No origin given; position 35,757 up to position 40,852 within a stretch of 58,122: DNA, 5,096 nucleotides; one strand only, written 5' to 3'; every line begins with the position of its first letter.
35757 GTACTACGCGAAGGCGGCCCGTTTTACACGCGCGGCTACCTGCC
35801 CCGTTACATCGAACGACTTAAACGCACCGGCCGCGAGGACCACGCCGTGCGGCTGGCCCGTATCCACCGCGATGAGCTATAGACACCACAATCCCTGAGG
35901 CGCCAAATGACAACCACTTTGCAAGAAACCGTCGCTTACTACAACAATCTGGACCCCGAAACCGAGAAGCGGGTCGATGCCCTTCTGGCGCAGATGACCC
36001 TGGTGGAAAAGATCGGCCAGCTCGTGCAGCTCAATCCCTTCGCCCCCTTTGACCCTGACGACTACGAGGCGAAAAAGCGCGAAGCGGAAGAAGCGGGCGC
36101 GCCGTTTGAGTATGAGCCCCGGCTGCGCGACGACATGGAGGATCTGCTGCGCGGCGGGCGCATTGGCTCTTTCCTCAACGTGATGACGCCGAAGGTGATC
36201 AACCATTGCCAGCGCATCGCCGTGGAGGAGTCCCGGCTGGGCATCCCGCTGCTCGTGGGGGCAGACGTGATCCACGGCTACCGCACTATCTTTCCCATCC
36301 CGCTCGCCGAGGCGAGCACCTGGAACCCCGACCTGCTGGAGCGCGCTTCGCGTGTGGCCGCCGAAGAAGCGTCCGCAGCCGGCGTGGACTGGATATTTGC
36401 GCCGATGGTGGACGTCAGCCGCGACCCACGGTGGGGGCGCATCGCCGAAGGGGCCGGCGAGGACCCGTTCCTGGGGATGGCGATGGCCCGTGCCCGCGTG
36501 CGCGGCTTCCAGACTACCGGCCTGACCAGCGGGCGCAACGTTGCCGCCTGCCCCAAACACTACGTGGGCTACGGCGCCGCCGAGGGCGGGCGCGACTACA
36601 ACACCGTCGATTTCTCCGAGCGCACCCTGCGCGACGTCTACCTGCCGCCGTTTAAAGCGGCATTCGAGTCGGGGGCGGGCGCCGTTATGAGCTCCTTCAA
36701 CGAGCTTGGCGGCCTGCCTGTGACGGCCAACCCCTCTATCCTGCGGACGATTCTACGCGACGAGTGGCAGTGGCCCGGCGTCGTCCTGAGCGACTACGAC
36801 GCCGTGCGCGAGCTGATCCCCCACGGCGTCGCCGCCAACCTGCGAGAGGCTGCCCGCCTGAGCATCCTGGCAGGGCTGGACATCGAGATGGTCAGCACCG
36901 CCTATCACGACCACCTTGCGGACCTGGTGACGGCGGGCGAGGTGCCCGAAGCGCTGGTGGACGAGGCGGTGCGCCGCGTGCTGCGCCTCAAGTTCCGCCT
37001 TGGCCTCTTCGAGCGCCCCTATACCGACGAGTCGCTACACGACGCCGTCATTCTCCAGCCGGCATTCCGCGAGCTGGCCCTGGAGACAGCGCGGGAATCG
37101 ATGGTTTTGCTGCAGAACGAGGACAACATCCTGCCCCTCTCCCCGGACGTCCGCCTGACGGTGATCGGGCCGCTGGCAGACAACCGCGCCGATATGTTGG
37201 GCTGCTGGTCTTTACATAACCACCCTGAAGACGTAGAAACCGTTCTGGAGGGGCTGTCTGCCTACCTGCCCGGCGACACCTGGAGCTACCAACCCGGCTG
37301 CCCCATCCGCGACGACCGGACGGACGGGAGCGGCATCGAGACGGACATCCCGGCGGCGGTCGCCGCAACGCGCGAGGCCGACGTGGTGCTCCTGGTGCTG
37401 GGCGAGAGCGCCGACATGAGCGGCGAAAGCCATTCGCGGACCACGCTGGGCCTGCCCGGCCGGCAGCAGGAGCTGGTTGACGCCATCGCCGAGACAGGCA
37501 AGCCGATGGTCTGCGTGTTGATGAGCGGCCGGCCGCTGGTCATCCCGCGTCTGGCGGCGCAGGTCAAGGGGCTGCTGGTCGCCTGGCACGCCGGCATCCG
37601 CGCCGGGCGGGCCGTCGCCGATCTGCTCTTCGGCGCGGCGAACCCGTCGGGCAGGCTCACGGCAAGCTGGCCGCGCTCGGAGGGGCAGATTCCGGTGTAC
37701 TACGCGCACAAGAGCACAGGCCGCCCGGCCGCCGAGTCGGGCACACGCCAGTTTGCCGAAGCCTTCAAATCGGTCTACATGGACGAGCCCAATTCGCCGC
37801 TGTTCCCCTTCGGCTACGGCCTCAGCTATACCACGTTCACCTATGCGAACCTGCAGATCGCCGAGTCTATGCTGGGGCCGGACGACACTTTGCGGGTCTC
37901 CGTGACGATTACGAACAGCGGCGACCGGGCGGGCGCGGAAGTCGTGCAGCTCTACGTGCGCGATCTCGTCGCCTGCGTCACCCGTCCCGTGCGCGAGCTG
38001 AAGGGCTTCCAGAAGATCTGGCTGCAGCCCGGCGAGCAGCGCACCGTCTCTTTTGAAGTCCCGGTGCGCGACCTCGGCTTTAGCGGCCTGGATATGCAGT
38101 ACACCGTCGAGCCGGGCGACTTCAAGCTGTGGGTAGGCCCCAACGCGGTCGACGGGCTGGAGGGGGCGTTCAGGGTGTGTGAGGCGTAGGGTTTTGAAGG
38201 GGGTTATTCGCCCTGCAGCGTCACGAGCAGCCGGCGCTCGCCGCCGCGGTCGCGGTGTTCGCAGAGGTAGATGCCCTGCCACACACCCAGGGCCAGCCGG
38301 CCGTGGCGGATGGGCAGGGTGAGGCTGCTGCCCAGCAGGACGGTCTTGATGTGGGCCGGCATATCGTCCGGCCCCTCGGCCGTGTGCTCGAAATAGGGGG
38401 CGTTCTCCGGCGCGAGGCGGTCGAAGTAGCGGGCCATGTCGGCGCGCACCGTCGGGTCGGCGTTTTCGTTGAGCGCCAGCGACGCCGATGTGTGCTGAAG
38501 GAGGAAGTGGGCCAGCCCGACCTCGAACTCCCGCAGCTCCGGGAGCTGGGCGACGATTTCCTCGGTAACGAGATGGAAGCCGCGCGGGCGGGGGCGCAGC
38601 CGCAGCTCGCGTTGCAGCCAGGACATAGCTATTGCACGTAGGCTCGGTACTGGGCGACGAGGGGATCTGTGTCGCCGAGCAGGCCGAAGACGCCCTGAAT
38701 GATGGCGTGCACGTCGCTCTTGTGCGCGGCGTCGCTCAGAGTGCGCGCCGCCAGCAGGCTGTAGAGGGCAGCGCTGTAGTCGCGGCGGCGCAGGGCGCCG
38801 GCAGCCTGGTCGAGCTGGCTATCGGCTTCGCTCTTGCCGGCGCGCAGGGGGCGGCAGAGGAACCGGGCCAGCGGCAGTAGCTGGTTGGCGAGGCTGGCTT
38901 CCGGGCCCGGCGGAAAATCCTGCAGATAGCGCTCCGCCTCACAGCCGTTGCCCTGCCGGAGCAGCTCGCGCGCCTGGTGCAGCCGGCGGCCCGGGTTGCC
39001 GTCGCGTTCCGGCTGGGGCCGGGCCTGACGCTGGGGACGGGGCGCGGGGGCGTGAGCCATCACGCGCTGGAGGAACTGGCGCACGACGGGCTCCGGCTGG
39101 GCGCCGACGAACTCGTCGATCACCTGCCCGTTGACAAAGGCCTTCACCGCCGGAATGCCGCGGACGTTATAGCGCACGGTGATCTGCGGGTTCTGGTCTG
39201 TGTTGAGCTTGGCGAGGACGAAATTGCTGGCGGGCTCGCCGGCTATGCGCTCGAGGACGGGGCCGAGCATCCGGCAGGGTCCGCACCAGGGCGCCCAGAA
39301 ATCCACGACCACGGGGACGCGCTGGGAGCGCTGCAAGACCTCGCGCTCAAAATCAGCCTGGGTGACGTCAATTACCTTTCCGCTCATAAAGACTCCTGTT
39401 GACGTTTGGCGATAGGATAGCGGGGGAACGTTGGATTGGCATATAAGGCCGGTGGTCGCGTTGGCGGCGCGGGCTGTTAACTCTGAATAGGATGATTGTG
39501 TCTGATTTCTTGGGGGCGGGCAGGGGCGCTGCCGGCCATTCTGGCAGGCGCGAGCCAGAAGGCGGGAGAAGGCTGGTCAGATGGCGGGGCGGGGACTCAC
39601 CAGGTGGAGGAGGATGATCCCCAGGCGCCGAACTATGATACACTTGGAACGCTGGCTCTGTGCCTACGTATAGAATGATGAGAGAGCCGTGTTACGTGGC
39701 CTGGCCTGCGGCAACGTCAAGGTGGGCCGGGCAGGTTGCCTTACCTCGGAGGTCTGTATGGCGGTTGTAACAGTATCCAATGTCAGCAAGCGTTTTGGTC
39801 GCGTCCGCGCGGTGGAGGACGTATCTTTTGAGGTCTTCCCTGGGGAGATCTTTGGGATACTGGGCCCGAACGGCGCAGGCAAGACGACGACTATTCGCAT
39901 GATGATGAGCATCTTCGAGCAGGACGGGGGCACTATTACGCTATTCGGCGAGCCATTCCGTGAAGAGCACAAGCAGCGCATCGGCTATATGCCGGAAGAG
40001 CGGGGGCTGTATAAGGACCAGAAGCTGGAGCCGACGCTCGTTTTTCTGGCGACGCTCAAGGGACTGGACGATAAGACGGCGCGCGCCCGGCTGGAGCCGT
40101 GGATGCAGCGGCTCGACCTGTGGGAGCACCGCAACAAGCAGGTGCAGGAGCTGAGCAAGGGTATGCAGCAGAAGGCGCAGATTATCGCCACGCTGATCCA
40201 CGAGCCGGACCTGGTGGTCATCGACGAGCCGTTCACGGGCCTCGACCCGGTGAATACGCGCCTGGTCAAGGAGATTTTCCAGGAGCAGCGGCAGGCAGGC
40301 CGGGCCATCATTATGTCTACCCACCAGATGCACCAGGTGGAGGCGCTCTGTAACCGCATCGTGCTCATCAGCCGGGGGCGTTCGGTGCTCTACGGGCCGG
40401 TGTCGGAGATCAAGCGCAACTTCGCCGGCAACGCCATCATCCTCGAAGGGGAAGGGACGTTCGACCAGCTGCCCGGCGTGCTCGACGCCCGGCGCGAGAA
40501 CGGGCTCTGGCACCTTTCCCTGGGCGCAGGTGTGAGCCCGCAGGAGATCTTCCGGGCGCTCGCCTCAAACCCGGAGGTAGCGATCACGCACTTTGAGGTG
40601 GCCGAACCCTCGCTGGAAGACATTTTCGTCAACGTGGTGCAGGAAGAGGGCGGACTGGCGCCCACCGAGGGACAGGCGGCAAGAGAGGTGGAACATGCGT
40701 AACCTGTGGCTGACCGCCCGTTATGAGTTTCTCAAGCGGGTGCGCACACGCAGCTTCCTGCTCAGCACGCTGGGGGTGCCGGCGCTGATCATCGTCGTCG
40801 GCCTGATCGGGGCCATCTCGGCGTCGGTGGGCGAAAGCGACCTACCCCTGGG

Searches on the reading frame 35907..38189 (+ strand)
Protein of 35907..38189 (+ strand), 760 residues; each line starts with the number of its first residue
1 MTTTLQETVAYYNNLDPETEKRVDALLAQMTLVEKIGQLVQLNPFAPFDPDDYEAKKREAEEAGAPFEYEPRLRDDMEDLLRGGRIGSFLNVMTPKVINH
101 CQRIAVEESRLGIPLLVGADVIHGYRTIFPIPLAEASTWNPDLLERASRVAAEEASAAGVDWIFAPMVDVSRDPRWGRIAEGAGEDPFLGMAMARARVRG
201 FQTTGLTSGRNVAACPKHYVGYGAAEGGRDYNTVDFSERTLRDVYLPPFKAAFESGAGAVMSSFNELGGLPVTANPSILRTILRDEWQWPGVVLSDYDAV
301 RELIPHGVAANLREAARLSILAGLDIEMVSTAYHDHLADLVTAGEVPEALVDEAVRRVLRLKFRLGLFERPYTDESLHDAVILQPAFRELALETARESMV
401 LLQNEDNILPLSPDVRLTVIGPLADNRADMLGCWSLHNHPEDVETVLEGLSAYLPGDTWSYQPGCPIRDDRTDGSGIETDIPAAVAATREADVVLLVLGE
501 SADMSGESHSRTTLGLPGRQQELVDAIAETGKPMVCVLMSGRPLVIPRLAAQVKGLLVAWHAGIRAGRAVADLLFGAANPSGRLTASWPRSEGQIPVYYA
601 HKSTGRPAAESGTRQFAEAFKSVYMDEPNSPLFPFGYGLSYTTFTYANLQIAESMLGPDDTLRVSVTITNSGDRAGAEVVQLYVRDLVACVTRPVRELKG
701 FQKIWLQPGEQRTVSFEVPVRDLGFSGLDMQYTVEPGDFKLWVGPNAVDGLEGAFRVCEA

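Call 90: search_protein_families(library=pfam, proteins=[window:35907-38189:+], max_evalue=0.001)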
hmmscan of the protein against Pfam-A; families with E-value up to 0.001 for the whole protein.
window:35907-38189:+ (760 aa): 3 families
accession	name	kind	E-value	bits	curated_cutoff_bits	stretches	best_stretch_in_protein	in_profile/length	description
PF00933.27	Glyco_hydro_3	-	1.8e-68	231.7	27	1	31-361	1-316/316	Glycosyl hydrolase family 3 N terminal domain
PF01915.27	Glyco_hydro_3_C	-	8.7e-54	183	31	1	399-641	1-200/200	Glycosyl hydrolase family 3 C-terminal domain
PF14310.12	Fn3-like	-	1.4e-25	89.6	25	1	678-746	1-70/71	Fibronectin type III-like domain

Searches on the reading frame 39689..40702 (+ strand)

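Call 90: search_protein_families(library=pfam, proteins=[window:39689-40702:+], max_evalue=0.001)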
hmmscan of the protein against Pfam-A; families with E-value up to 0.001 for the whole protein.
window:39689-40702:+ (337 aa): 6 families
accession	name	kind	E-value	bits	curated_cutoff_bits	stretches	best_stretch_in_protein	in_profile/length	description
PF00005.33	ABC_tran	-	4.2e-27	95.9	25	1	43-182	2-136/137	ABC transporter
PF13732.12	DrrA1-3_C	-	4.6e-15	56.5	27.4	1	236-317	1-81/81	ATP-binding protein DrrA1-3-like, C-terminal domain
PF13304.12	AAA_21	-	7.6e-15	56.2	27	1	152-213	235-299/304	AAA domain, putative AbiEii toxin, Type IV TA system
PF13604.12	AAA_30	-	0.00015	22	27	0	55-86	21-52/191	AAA domain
PF13401.12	AAA_22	-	0.00043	21.1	27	1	57-180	10-92/130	AAA domain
PF13476.12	AAA_23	-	0.00096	20.3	27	0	40-70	8-37/201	AAA domain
